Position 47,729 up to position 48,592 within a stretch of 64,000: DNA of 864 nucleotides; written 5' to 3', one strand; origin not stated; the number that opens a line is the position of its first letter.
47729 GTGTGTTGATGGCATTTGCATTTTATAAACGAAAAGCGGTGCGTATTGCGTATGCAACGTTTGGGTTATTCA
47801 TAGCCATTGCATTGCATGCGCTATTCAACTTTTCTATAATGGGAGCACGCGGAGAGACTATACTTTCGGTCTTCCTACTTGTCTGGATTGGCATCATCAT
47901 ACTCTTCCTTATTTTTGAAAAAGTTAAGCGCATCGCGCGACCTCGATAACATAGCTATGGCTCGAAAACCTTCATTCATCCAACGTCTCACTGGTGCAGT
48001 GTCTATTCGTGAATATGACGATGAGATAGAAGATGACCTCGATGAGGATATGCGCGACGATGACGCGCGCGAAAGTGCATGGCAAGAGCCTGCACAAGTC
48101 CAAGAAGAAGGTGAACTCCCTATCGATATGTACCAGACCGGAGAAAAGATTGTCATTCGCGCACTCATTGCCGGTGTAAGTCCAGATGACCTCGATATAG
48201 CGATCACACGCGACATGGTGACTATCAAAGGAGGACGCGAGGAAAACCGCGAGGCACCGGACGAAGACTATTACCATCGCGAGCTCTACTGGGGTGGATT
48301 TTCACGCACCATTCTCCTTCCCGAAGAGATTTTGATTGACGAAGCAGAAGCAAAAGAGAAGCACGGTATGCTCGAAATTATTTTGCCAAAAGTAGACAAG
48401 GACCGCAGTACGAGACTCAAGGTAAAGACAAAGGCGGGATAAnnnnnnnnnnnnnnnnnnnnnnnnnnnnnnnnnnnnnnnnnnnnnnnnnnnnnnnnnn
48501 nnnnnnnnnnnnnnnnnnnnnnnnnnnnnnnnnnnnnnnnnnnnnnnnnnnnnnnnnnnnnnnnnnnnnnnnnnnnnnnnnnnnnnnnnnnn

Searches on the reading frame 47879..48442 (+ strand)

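Call 8: search_protein_families(library=pfam, proteins=[window:47879-48442:+], max_evalue=0.001)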
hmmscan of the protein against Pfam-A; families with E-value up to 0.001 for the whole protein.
window:47879-48442:+ (187 aa): 1 family
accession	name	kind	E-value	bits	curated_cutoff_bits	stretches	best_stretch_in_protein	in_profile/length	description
PF00011.27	HSP20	-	4.1e-14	53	20.8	1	84-176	2-92/102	Hsp20/alpha crystallin family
